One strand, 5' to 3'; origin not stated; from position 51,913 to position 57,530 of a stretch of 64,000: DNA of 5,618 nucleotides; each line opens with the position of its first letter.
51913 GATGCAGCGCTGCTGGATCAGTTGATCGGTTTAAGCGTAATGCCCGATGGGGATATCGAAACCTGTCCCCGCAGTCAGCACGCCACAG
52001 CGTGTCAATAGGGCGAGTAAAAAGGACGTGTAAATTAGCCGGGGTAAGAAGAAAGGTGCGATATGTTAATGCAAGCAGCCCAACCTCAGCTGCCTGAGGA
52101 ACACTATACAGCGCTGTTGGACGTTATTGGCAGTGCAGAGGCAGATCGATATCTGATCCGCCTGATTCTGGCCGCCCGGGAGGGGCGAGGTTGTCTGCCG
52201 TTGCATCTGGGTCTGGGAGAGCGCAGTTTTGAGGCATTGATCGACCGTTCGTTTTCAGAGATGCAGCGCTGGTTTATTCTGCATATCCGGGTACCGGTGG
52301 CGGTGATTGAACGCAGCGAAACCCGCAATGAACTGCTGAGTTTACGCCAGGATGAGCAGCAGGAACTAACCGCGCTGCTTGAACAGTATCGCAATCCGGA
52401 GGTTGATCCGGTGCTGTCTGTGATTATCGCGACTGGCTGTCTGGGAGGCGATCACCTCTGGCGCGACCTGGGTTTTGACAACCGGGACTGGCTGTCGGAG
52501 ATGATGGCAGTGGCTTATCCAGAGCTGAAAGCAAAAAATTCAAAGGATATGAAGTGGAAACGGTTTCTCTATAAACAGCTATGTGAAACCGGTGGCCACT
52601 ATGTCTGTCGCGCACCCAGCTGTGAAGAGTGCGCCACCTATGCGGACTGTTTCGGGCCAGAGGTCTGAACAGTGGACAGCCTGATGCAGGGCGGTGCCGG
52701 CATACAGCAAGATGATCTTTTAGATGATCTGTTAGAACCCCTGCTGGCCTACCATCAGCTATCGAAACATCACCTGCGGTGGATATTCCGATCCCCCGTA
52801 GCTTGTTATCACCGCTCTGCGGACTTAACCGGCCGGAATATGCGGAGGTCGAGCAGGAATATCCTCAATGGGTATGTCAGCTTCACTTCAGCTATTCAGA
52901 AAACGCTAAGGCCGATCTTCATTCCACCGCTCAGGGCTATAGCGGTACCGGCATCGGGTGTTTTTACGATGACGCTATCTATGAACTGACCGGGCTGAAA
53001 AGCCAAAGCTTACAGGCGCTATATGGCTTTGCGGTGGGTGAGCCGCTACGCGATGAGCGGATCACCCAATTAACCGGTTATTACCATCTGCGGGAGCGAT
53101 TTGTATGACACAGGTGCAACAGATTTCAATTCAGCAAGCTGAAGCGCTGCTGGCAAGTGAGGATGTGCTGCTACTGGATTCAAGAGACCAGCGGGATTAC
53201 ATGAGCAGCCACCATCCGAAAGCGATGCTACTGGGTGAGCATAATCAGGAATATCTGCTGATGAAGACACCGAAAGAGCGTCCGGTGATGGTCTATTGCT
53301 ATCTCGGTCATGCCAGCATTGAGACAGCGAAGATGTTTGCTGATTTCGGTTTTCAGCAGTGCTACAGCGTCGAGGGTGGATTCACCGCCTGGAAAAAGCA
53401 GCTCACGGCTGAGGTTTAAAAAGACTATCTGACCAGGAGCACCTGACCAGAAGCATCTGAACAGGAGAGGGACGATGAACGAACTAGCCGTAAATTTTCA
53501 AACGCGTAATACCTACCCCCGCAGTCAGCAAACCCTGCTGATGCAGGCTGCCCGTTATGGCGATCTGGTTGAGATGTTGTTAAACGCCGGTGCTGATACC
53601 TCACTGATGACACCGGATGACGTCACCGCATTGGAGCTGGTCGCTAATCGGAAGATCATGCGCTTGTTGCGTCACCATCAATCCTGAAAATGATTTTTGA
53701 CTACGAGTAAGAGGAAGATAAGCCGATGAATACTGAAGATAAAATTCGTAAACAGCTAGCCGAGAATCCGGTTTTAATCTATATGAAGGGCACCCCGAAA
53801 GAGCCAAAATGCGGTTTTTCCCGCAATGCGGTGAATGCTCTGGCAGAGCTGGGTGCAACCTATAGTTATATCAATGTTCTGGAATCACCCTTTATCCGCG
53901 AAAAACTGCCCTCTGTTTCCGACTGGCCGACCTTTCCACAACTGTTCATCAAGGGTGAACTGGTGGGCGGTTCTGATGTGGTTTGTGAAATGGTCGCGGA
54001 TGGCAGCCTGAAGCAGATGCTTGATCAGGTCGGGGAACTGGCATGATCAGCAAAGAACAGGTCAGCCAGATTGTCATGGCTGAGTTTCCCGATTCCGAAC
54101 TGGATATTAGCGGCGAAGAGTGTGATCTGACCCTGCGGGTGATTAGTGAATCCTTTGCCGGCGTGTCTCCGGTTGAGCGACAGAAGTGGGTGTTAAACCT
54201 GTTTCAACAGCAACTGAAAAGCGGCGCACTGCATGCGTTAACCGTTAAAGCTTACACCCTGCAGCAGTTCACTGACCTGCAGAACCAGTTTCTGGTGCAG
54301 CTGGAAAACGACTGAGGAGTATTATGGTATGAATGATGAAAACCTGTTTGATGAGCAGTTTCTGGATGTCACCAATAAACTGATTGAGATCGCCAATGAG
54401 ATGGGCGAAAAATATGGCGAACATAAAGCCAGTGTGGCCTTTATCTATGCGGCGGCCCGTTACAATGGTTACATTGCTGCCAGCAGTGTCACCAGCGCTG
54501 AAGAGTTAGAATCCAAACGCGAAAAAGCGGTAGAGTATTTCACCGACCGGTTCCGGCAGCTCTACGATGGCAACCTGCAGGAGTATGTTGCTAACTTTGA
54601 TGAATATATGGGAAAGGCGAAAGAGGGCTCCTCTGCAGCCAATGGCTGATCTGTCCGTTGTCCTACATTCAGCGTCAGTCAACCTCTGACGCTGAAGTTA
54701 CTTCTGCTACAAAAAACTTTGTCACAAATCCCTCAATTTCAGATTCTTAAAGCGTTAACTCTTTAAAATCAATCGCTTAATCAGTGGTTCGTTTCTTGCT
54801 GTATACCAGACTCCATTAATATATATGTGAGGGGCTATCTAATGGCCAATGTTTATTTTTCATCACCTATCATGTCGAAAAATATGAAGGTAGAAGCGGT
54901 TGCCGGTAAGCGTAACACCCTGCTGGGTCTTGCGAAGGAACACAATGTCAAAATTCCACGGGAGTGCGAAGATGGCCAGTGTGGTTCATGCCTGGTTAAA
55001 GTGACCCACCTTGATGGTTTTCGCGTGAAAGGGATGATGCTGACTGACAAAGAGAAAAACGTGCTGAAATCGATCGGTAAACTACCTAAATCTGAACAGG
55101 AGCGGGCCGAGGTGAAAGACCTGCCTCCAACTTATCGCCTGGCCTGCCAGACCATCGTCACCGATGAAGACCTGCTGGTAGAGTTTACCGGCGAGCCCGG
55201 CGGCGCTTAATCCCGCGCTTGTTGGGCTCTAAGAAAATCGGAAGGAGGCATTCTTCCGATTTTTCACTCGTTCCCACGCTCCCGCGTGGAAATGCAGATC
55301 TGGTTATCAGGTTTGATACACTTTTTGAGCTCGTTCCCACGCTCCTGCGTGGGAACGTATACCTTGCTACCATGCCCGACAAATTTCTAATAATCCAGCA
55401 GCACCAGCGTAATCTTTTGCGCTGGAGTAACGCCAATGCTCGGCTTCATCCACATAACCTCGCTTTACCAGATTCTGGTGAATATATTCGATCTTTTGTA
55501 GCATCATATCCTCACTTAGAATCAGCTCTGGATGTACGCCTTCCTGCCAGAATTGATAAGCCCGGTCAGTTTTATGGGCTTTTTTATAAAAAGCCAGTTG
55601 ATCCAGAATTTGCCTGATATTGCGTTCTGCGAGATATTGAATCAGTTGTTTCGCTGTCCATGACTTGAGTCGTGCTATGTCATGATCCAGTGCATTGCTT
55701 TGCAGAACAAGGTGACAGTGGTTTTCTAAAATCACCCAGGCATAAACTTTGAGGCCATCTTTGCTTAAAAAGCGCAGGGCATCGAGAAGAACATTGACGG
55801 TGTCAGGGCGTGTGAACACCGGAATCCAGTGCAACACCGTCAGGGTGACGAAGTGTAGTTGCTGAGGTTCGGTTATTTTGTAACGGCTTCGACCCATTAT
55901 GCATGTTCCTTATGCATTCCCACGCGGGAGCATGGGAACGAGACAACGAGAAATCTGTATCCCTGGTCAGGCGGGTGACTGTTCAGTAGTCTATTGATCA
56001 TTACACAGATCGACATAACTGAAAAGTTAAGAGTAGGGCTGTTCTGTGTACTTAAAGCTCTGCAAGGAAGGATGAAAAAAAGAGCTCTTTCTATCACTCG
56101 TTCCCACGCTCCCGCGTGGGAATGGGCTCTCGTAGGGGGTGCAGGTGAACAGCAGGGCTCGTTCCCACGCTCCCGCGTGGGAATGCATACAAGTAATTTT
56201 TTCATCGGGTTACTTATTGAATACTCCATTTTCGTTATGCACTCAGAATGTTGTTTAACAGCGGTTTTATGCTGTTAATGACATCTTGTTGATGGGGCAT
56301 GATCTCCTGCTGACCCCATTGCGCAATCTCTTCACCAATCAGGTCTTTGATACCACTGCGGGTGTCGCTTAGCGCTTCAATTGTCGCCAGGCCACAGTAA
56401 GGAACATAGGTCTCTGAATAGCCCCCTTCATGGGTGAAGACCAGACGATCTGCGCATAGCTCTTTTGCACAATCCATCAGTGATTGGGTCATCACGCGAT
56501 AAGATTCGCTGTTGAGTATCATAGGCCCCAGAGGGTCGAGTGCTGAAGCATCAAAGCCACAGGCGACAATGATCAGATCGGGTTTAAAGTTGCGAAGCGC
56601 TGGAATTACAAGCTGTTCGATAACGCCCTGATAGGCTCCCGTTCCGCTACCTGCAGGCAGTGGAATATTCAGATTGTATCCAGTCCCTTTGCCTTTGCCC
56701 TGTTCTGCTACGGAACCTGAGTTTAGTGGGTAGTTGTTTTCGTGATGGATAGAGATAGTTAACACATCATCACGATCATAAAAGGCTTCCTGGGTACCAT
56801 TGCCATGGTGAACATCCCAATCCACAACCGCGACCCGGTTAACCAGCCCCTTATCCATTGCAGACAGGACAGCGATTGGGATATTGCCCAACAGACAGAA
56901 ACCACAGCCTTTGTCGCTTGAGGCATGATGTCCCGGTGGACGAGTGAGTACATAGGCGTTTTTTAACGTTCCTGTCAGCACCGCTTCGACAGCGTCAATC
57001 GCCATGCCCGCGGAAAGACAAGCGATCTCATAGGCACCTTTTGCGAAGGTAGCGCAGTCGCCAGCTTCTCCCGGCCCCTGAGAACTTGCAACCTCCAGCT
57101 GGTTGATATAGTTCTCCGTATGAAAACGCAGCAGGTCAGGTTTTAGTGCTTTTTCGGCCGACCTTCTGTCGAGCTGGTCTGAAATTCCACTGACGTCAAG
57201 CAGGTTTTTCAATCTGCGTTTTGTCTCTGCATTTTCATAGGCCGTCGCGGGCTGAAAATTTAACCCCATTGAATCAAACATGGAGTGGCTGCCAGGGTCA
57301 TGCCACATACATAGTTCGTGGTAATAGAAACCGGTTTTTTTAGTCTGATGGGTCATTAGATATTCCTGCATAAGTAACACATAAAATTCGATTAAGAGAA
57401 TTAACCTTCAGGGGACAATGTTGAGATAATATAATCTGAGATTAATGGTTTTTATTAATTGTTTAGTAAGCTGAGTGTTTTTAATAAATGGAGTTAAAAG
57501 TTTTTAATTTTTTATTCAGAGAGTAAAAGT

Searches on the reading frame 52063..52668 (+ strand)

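Call 78: search_protein_families(library=pfam, proteins=[window:52063-52668:+], max_evalue=0.00001)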
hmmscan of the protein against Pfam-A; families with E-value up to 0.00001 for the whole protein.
window:52063-52668:+ (201 aa): 1 family
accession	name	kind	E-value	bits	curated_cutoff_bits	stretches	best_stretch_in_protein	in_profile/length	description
PF04891.17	NifQ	-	1.1e-46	159.6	27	1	32-198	3-159/159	NifQ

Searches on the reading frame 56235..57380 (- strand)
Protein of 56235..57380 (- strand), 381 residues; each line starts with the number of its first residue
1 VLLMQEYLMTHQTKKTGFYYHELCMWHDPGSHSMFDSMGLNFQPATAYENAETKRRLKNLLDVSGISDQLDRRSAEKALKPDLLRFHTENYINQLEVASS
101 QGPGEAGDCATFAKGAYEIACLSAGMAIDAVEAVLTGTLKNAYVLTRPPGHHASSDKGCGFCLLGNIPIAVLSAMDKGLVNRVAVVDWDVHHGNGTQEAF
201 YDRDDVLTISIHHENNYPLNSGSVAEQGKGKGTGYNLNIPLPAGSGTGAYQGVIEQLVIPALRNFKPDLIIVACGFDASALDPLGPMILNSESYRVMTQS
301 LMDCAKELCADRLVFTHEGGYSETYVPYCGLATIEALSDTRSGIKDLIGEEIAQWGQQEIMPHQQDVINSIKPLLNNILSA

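Call 78: search_protein_families(library=pfam, proteins=[window:56235-57380:-], max_evalue=0.00001)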
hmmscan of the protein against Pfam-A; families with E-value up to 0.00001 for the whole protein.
window:56235-57380:- (381 aa): 1 family
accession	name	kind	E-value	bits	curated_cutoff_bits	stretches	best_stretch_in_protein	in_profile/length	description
PF00850.24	Hist_deacetyl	-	3.8e-82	276.4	27.9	1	51-336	5-297/298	Histone deacetylase domain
